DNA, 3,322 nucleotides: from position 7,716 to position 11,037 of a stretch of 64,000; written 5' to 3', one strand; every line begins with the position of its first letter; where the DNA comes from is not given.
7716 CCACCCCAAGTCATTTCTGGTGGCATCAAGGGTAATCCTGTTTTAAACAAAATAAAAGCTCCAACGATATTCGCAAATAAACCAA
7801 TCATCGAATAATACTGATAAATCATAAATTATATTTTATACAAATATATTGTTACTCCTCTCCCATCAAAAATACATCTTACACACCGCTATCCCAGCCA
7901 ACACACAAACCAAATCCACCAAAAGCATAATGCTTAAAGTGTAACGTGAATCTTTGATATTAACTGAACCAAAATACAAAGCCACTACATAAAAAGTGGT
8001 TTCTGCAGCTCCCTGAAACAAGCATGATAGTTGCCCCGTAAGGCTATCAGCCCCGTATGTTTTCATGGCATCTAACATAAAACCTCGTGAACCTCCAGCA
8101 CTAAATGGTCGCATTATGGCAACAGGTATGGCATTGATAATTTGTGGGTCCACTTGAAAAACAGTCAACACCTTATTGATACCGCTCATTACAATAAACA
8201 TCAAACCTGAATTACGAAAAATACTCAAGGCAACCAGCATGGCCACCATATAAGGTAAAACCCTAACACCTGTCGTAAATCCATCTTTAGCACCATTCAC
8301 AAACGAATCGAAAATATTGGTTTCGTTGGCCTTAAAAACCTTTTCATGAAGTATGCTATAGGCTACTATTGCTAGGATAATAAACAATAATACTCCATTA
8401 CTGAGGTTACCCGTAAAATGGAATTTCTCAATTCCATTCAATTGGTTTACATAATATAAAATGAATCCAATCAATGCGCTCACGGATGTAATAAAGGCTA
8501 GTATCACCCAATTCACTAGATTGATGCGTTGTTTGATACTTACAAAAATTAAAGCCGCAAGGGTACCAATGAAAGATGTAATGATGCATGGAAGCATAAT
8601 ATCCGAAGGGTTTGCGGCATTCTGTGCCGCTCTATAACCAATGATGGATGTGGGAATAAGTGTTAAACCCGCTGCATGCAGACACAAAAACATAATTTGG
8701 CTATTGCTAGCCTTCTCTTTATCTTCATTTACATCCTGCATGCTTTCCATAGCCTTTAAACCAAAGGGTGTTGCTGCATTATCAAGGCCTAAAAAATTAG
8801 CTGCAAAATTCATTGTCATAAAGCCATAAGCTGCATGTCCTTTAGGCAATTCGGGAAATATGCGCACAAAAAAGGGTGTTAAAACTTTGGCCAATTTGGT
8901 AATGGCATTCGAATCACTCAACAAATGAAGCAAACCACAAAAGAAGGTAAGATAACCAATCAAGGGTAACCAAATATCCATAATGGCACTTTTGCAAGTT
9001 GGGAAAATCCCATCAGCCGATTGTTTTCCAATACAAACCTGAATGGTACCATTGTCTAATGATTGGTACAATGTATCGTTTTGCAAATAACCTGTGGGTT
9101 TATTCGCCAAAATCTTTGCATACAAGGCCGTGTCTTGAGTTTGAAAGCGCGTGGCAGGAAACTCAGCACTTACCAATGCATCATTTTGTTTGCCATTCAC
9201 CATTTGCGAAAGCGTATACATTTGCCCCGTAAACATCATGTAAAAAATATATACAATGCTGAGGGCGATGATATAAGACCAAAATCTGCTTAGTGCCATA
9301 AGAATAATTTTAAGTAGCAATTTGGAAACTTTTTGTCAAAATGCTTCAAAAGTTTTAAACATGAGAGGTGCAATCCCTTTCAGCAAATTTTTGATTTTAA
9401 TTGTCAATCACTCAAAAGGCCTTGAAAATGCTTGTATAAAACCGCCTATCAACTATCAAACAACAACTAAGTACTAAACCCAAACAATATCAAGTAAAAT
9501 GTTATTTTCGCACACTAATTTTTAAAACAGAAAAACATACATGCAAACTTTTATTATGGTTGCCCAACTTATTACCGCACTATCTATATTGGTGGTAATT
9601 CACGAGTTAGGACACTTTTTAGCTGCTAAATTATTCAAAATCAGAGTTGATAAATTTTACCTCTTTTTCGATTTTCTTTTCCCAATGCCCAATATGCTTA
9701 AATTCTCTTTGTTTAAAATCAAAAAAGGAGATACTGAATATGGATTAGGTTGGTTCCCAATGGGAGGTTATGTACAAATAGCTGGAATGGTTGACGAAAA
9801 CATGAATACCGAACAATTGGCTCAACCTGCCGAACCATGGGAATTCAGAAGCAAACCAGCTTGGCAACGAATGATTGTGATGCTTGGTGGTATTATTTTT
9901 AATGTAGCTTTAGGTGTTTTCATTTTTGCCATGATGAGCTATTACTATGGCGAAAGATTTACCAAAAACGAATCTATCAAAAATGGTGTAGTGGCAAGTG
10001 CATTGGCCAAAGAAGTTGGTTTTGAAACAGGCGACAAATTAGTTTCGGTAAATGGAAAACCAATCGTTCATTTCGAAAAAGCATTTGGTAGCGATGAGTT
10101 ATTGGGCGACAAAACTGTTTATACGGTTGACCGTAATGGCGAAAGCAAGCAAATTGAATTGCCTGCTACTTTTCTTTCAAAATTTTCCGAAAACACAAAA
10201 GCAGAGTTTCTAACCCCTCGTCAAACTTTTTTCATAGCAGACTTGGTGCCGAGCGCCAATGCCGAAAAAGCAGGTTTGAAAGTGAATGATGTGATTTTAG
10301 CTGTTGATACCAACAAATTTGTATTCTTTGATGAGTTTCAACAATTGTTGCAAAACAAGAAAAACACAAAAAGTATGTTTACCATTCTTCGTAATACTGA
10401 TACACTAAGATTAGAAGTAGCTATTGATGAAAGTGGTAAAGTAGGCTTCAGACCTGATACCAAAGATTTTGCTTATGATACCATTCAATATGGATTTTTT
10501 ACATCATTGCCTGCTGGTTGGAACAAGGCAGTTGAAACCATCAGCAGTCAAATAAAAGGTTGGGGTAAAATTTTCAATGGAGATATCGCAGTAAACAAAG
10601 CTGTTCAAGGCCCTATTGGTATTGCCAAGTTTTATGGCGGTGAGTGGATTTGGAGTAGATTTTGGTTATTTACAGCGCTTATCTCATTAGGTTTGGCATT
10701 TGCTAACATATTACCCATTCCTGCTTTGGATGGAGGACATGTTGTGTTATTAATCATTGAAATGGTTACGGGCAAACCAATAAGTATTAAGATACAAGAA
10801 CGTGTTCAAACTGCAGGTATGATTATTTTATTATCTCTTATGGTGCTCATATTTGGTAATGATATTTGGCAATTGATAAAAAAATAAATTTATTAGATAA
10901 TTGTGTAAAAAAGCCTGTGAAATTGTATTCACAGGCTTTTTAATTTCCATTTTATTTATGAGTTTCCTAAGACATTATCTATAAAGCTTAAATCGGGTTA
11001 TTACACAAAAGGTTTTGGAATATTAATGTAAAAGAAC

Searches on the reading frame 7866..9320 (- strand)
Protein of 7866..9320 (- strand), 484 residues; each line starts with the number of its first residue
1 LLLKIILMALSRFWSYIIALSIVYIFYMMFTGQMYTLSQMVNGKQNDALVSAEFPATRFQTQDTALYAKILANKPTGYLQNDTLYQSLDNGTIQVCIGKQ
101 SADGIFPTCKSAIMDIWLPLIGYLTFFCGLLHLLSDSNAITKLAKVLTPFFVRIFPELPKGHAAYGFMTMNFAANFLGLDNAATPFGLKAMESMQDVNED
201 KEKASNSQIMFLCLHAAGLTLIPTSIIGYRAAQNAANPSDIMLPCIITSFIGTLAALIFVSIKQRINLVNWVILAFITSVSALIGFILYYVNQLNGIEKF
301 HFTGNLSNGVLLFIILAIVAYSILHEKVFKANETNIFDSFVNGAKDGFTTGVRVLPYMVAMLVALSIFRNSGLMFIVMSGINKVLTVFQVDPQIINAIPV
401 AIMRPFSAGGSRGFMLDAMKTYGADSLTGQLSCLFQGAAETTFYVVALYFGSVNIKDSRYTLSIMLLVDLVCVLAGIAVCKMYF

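Call 50: search_protein_families(library=pfam, proteins=[window:7866-9320:-], max_evalue=0.0001)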
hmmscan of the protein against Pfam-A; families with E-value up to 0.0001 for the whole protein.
window:7866-9320:- (484 aa): 1 family
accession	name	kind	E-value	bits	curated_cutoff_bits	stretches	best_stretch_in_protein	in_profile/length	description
PF07670.19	Gate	-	7.6e-15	55.7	29.6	2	118-229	2-100/104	Nucleoside recognition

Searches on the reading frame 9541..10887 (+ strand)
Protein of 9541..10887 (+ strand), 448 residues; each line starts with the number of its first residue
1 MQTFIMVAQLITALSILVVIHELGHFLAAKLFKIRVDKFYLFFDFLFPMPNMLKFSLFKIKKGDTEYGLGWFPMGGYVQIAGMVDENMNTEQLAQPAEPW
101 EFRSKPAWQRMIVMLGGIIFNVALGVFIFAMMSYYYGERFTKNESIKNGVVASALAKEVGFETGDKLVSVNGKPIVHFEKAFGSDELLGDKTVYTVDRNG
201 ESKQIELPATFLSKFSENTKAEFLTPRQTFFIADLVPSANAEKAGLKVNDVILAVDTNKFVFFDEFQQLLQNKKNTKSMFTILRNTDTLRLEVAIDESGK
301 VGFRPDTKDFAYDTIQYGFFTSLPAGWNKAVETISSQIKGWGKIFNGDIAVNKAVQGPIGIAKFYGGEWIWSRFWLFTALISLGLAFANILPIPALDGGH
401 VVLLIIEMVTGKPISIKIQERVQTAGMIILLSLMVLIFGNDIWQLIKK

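Call 50: search_protein_families(library=pfam, proteins=[window:9541-10887:+], max_evalue=0.0001)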
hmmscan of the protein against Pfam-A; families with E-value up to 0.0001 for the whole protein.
window:9541-10887:+ (448 aa): 4 families
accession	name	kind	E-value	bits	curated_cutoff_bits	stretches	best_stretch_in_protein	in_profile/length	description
PF02163.28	Peptidase_M50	-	1e-51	175.9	27.2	1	10-433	2-221/221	Peptidase family M50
PF17820.7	PDZ_6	-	1.2e-12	47.8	27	1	232-283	2-53/54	PDZ domain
PF13180.12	PDZ_2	-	3e-10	40.7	27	1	232-294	16-79/80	PDZ domain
PF00595.29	PDZ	-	1.4e-08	35.4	23.2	0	222-274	23-73/81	PDZ domain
